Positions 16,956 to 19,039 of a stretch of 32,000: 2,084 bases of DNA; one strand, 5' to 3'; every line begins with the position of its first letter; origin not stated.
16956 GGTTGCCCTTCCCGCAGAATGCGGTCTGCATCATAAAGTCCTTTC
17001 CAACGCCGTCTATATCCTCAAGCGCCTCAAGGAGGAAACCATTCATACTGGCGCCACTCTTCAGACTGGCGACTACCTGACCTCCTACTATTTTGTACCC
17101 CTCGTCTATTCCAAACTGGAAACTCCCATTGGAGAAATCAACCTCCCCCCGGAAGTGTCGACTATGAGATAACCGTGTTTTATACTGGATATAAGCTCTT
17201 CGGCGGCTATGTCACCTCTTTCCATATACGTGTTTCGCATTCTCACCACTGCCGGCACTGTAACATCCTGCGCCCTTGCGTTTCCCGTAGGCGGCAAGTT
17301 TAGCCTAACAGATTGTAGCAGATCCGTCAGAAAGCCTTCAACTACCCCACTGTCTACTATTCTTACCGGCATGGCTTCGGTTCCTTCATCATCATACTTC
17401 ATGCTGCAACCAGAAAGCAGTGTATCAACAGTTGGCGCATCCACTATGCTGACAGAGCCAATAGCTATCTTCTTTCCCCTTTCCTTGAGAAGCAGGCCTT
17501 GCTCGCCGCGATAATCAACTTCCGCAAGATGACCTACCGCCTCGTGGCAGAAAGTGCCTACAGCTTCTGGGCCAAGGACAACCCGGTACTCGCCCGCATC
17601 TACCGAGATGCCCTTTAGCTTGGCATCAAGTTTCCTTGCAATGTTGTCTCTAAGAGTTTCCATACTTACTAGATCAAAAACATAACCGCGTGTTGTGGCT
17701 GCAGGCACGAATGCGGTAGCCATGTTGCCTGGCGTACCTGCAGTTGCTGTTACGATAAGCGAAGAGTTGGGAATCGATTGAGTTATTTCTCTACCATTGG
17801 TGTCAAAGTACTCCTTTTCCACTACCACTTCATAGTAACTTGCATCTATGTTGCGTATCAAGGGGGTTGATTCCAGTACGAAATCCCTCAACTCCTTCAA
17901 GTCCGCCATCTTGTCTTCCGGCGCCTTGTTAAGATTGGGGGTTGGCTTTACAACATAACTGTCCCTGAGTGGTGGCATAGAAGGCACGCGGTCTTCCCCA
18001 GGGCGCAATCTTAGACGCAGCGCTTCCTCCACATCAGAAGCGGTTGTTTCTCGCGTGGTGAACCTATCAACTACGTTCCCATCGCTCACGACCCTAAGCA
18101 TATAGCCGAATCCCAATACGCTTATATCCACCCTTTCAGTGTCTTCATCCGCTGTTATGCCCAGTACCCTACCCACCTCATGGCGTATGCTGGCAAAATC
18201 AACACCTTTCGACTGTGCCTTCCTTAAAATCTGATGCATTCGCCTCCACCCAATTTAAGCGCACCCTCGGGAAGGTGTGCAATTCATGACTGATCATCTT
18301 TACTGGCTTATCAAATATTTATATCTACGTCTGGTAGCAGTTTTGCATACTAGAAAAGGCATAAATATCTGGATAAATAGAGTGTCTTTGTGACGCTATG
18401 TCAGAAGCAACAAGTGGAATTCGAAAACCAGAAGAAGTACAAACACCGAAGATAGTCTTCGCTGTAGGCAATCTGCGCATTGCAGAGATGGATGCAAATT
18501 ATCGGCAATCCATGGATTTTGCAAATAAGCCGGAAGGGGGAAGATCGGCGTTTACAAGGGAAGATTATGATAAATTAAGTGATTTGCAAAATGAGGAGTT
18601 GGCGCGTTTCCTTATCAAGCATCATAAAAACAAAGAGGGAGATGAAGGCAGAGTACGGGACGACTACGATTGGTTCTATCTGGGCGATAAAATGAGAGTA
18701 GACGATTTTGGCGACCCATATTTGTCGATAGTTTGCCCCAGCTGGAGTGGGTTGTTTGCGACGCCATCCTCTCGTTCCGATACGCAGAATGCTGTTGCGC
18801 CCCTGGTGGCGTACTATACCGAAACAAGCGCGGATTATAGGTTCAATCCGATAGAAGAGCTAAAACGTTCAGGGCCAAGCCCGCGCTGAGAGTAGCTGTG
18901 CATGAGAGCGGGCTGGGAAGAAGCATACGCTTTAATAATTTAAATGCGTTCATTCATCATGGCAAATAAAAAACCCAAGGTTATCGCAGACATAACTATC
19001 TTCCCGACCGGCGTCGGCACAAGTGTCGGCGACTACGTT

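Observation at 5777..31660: Dispersed, strand-polarised AAGCCN short-tandem-repeat arrays filling intergenic spacers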

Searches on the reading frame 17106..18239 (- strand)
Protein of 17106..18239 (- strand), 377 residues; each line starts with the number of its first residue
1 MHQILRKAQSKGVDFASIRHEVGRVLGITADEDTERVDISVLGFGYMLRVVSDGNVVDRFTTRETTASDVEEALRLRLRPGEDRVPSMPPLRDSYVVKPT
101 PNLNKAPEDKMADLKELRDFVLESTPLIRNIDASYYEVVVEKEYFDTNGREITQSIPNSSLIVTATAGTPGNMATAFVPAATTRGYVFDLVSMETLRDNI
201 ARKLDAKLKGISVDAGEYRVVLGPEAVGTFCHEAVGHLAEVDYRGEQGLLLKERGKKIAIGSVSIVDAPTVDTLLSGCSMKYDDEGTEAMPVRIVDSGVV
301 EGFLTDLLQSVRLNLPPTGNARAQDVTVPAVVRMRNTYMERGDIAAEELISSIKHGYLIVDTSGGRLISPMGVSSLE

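Call 21: find_homologous_proteins(query=window:17106-18239:-, max_evalue=1e-20)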
Query window:17106-18239:- (377 aa): 151 proteins with E <= 1e-20 among 6480 candidates; the best 120 are listed.
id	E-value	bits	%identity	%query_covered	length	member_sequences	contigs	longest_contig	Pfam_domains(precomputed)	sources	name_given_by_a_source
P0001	5.5e-242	820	100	100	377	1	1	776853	PF19290.5,PF19289.5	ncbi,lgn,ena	-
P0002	1.4e-119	418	55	97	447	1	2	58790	PF19289.5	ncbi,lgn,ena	-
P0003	5.6e-100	353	53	89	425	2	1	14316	PF19289.5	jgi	jgi:TldD protein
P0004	1.1e-76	277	43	95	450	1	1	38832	PF19289.5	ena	-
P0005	1.8e-70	256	40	98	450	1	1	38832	PF19290.5,PF19289.5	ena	-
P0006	1.9e-45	174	35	97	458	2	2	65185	PF01523.22,PF19290.5,PF19289.5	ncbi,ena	-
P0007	1.1e-44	171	35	97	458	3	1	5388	PF01523.22,PF19290.5,PF19289.5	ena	-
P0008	8.8e-44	168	34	95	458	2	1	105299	PF01523.22,PF19290.5,PF19289.5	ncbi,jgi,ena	-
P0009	2.4e-42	164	36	72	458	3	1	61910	PF01523.22,PF19290.5,PF19289.5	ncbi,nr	ncbi:MAG: TldD/PmbA family protein [Desulfurococcales archaeon]|nr:TldD/PmbA family protein [Desulfu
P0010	4.0e-42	163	33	97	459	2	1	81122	PF01523.22,PF19290.5,PF19289.5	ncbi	-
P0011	5.5e-42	163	34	96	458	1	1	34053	PF01523.22,PF19290.5,PF19289.5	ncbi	-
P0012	7.6e-37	146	35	75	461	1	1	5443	PF01523.22,PF19290.5,PF19289.5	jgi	jgi:TldD protein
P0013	8.4e-37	145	33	82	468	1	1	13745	PF01523.22,PF19290.5,PF19289.5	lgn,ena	-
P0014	1.7e-36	144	35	73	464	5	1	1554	PF01523.22,PF19290.5,PF19289.5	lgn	-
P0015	3.9e-36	143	34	73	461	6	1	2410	PF01523.22,PF19290.5,PF19289.5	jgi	jgi:TldD protein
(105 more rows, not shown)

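Call 22: find_encoding_contigs(protein=P0002, flank=10000, max_places=5)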
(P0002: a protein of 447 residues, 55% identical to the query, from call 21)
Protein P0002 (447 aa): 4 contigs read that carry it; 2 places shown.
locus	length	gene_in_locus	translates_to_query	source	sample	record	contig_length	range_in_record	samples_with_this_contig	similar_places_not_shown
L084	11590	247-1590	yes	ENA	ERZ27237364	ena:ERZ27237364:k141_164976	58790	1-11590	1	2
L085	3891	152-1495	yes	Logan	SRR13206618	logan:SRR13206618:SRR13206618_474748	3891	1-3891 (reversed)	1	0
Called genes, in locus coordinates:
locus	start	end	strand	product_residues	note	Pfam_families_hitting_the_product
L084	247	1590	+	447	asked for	PF19289:PmbA_TldD_3rd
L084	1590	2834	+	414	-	PF01523:PmbA_TldD_1st (weak), PF19289:PmbA_TldD_3rd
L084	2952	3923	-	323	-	PF00227:Proteasome (faint)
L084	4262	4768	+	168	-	-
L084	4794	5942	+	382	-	PF01728:FtsJ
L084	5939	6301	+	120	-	PF01849:NAC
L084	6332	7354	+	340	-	PF24681:Kelch_KLHDC2_KLHL20_DRC7 (faint)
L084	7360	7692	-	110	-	PF04242:DUF424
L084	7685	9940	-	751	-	PF13641:Glyco_tranf_2_3, PF00535:Glycos_transf_2, PF13632:Glyco_trans_2_3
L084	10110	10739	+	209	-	-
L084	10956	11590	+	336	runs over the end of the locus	PF00005:ABC_tran, PF13304:AAA_21 (faint)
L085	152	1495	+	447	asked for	PF19289:PmbA_TldD_3rd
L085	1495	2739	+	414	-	PF01523:PmbA_TldD_1st (weak), PF19289:PmbA_TldD_3rd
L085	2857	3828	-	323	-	PF00227:Proteasome (faint)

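Call 23: find_encoding_contigs(protein=P0003, flank=10000, max_places=5)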
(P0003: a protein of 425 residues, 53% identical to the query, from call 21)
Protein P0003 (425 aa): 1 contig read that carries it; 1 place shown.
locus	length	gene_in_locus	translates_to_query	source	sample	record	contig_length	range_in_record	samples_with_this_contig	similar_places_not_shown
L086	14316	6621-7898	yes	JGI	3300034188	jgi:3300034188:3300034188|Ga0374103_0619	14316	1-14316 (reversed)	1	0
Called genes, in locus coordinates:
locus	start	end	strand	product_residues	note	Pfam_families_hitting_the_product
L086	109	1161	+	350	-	PF00953:Glycos_transf_4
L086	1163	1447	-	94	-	-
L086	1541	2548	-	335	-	-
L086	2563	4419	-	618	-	PF09843:DUF2070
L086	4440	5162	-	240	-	PF01255:Prenyltransf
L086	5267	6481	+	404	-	PF13173:AAA_14 (weak), PF00004:AAA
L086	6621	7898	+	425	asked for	PF19289:PmbA_TldD_3rd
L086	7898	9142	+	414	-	PF19289:PmbA_TldD_3rd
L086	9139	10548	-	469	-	-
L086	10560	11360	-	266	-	-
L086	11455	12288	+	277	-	-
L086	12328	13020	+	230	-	PF01381:HTH_3, PF12844:HTH_19 (faint), PF13560:HTH_31 (weak)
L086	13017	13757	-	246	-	PF00175:NAD_binding_1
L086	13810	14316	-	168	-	?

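Call 37: search_protein_families(library=ncbifam, proteins=[L086:5267-6481:+, L086:2563-4419:-, L084:4794-5942:+, L084:2952-3923:-, L086:9139-10548:-, L086:1541-2548:-], max_evalue=0.00001)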
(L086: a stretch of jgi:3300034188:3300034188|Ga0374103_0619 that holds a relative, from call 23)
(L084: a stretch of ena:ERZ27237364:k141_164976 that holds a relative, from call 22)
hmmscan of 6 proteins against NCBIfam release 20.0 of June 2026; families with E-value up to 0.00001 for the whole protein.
L086:5267-6481:+ (404 aa): 19 families
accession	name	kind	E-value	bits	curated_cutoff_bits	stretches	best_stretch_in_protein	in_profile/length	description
NF003229.0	PRK04195.1-5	equivalog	1.1e-88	297.7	280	1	11-402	17-411/413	replication factor C large subunit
NF003230.0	PRK04195.1-6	equivalog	4.1e-79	266.5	441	1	11-401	14-400/494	replication factor C large subunit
NF003231.0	PRK04195.2-1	equivalog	6e-73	246.4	442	1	11-359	17-372/517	replication factor C large subunit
NF003233.0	PRK04195.2-3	equivalog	1.7e-67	228.4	471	1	11-356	13-361/504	replication factor C large subunit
NF003228.0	PRK04195.1-4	equivalog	1.6e-63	215.2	456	1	12-359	15-364/502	replication factor C large subunit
NF003227.0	PRK04195.1-2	equivalog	2.4e-63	214.6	502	1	12-400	17-395/487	replication factor C large subunit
NF003234.0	PRK04195.2-4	equivalog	5.7e-61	206.9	529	1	11-364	13-376/497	replication factor C large subunit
NF003232.0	PRK04195.2-2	equivalog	3.7e-60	204.2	701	1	11-371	13-372/480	replication factor C large subunit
NF003226.0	PRK04195.1-1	equivalog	5.7e-52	177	588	1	22-358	25-370/405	replication factor C large subunit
NF001679.0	PRK00440.1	equivalog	8.2e-17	61.3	303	1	11-201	18-207/322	replication factor C small subunit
NF011523.0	PRK14962.1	equivalog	1.9e-07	30.2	576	1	62-198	86-218/474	DNA polymerase III subunits gamma and tau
NF009067.0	PRK12402.1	equivalog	2.7e-07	29.9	317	0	10-72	14-77/340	replication factor C small subunit 2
NF009880.0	PRK13341.1-1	equivalog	1.1e-06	27.4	891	1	40-199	46-200/599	AAA family ATPase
NF005171.0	PRK06645.1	equivalog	1.5e-06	27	614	1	62-198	99-231/509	DNA polymerase III subunits gamma and tau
NF003159.0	PRK04132.1-4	equivalog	2.4e-06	25.8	999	1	54-201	594-739/852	replication factor C small subunit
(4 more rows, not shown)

L086:2563-4419:- (618 aa): 0 families

L084:4794-5942:+ (382 aa): 2 families
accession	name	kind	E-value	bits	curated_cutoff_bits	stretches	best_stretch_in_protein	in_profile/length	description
NF008734.0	PRK11760.1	equivalog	3.6e-07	29.9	176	1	149-233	157-245/359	23S rRNA (cytidine(2498)-2'-O)-methyltransferase RlmM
TIGR00438.1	rrmJ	equivalog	4.1e-06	26.4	300.15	1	180-270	14-102/188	23S rRNA (uridine(2552)-2'-O)-methyltransferase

L084:2952-3923:- (323 aa): 0 families

L086:9139-10548:- (469 aa): 1 family
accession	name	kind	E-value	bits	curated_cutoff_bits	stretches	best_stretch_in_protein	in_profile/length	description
NF053577.1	HAN_nuclease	equivalog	1.9e-19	69.6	840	2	97-271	209-390/612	Hef-associated nuclease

L086:1541-2548:- (335 aa): 0 families

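Call 45: find_encoding_contigs(protein=P0242, flank=10000, max_places=10)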
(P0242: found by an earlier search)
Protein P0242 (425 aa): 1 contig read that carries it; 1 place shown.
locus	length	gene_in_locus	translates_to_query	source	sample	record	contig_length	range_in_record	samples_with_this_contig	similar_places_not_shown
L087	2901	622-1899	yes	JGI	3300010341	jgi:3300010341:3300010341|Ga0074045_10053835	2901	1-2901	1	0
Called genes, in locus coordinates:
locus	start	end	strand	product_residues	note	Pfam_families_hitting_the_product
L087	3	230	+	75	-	?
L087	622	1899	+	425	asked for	PF00909:Ammonium_transp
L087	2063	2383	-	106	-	-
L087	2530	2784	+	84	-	PF04193:PQ-loop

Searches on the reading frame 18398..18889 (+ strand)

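Call 10: search_protein_families(library=pfam, proteins=[window:18398-18889:+])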
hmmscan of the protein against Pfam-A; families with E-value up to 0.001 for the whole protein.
window:18398-18889:+ (163 aa): 0 families

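Call 76: search_protein_families(library=phrogs, proteins=[window:18398-18889:+], max_evalue=0.01)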
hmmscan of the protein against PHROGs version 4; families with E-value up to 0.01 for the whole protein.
window:18398-18889:+ (163 aa): 1 family
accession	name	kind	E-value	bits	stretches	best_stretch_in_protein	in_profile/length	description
phrog_23219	-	unknown function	0.00019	22.9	1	55-109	14-68/86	-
